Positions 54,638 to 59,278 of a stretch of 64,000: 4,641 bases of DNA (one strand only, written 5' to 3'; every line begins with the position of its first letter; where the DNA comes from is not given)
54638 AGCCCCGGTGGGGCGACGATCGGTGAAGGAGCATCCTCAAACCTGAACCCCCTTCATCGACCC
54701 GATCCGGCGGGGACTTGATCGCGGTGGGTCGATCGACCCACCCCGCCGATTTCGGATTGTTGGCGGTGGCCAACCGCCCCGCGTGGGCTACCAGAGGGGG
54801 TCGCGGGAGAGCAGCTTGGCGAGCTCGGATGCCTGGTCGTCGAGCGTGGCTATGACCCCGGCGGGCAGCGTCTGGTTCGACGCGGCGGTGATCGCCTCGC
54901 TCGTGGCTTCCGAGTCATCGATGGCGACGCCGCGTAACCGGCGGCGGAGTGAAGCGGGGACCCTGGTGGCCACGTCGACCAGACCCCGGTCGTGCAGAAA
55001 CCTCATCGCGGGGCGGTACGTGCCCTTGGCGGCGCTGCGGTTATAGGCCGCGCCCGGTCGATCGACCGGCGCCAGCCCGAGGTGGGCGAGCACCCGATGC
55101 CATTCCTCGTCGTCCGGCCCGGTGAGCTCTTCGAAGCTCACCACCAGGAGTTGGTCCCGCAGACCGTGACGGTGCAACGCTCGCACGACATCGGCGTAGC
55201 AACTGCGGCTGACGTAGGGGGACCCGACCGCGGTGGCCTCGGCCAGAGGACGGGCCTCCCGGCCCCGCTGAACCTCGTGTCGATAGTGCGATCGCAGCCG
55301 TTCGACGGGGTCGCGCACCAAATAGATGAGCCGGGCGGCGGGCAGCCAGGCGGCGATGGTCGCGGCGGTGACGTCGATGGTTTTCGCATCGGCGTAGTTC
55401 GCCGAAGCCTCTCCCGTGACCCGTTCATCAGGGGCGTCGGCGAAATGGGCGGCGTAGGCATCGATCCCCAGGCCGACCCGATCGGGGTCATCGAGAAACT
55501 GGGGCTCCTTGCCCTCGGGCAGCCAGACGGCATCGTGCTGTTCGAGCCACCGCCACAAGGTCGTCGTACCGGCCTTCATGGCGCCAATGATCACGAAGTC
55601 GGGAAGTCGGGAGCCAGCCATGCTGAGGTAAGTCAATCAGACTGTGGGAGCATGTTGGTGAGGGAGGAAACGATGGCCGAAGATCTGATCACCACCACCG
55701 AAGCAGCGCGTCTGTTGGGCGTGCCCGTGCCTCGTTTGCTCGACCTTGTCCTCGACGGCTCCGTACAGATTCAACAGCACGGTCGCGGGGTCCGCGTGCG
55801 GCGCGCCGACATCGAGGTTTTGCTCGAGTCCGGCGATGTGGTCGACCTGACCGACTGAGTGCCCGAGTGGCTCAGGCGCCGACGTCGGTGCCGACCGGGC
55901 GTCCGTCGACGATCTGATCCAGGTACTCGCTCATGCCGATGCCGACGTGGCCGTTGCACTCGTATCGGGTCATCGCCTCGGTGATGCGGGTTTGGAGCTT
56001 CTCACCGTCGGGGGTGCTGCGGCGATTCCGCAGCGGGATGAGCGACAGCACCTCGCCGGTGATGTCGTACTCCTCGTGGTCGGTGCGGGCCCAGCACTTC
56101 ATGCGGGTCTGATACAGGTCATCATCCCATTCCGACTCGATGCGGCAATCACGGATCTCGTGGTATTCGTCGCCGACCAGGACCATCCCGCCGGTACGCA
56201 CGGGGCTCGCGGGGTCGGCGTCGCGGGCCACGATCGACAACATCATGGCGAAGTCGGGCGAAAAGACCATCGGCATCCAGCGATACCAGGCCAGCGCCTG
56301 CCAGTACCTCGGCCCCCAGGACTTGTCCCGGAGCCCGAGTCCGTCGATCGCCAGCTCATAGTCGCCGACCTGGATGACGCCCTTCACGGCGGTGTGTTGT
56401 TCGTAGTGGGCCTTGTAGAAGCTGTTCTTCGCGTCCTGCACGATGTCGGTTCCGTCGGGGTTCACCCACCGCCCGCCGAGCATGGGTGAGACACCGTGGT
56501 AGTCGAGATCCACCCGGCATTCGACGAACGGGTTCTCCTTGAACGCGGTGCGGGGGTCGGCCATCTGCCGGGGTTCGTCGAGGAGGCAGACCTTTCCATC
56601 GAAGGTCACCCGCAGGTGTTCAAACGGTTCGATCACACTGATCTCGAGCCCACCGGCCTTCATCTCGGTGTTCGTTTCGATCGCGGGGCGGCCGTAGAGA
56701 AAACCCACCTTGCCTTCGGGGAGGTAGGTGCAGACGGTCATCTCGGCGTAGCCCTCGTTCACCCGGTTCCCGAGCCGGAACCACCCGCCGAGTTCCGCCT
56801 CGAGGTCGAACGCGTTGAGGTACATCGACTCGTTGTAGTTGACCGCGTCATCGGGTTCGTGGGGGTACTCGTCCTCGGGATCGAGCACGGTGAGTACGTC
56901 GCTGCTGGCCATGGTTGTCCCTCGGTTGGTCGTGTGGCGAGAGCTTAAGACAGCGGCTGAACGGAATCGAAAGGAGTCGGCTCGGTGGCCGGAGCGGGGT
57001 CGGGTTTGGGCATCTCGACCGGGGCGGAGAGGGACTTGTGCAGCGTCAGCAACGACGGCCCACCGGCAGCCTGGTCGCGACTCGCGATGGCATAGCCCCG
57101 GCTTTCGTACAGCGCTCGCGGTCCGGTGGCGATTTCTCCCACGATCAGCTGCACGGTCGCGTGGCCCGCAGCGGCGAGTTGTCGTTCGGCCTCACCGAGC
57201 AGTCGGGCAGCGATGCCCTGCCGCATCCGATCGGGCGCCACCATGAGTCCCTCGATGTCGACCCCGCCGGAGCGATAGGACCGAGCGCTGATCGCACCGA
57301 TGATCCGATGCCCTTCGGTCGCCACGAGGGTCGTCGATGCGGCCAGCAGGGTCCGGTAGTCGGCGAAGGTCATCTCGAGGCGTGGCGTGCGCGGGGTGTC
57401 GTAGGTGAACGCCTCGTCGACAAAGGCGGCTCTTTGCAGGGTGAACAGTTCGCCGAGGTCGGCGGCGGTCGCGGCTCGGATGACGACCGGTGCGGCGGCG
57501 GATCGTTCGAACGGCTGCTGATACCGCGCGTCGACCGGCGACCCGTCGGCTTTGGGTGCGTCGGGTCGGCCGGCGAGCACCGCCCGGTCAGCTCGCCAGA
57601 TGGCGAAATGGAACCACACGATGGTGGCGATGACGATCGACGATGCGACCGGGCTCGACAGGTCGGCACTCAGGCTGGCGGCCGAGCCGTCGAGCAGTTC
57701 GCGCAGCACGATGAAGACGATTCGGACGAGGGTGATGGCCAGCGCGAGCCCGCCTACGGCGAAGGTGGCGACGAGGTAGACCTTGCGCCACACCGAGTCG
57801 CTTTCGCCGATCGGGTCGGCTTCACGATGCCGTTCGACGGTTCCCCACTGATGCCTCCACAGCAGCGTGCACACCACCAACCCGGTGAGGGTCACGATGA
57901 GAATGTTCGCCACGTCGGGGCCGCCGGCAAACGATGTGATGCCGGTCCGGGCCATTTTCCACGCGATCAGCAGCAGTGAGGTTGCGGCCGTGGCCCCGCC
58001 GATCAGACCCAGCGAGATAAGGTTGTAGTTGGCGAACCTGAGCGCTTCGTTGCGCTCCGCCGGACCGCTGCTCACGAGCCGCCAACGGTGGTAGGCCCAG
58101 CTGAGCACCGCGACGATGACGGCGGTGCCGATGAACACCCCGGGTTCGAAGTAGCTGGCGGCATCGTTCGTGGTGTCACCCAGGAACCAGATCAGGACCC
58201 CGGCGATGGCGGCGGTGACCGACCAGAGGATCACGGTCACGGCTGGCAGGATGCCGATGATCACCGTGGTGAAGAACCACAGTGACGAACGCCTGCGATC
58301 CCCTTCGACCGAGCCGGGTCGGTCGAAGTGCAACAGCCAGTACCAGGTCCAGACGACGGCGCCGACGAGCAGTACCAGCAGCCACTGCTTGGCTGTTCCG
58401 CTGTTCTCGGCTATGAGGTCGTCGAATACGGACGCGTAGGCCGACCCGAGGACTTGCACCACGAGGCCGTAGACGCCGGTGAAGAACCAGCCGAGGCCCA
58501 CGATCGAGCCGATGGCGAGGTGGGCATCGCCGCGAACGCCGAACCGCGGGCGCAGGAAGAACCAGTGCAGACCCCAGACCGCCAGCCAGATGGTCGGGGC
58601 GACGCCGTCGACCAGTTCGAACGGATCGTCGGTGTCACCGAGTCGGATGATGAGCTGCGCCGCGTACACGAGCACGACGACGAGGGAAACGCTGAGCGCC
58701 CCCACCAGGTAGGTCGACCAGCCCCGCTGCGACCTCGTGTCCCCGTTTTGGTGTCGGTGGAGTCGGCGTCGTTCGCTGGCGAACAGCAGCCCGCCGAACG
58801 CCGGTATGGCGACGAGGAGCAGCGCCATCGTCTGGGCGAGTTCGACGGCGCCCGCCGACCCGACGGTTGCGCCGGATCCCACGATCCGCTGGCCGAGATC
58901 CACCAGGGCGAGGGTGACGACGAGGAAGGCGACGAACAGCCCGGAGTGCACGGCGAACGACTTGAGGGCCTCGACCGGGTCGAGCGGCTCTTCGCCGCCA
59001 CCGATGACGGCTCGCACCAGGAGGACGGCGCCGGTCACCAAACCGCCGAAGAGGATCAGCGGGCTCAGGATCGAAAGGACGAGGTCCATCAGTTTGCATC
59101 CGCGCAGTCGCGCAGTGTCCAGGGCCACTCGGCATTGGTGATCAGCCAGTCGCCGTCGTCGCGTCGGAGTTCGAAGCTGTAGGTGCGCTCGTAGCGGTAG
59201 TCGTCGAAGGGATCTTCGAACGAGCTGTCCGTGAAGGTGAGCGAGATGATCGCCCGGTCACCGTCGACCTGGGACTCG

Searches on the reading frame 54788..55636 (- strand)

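Call 72: search_protein_families(library=pfam, proteins=[window:54788-55636:-], max_evalue=0.00001)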
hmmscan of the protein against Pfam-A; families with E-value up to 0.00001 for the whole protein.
window:54788-55636:- (282 aa): 2 families
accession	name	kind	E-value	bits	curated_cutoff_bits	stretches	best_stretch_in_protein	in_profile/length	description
PF13469.12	Sulfotransfer_3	-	3.3e-13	50.8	27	1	91-189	115-213/216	Sulfotransferase family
PF00685.33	Sulfotransfer_1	-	9.1e-09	35.5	22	1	12-189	2-182/255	Sulfotransferase domain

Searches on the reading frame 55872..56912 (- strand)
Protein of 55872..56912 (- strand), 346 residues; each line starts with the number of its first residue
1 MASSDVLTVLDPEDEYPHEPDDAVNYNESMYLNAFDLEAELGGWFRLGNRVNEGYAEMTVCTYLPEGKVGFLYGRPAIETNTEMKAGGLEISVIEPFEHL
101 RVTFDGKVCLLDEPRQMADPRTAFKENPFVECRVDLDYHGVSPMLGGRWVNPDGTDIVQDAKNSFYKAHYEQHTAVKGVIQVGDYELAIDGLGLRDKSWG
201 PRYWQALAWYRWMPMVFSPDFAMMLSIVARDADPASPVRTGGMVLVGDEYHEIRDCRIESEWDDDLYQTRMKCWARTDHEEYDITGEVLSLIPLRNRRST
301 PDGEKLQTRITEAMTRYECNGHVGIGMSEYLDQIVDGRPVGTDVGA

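Call 72: search_protein_families(library=pfam, proteins=[window:55872-56912:-], max_evalue=0.00001)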
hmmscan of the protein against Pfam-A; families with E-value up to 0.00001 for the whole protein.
window:55872-56912:- (346 aa): 2 families
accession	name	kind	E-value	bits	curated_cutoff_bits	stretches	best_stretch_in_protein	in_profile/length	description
PF23212.2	DUF7064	-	8.3e-31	107.4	24.7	1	203-333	1-125/126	Domain of unknown function (DUF7064)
PF23213.1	DUF7065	-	4.4e-14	53.4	27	1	161-202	142-183/183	Domain of unknown function (DUF7065)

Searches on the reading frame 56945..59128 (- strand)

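Call 72: search_protein_families(library=pfam, proteins=[window:56945-59128:-], max_evalue=0.00001)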
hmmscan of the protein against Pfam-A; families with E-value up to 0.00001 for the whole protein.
window:56945-59128:- (727 aa): 4 families
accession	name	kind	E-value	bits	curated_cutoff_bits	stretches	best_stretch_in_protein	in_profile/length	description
PF18920.5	DUF5671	-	1.5e-20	73.9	28.4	3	365-501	2-131/132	Domain of unknown function (DUF5671)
PF00583.31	Acetyltransf_1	-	3.3e-09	37.5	20.7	1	585-679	23-116/116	Acetyltransferase (GNAT) family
PF13673.13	Acetyltransf_10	-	1.2e-08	35.4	23.6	1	597-697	30-125/128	Acetyltransferase (GNAT) domain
PF13508.13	Acetyltransf_7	-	2.6e-08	34.6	27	1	598-680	3-83/84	Acetyltransferase (GNAT) domain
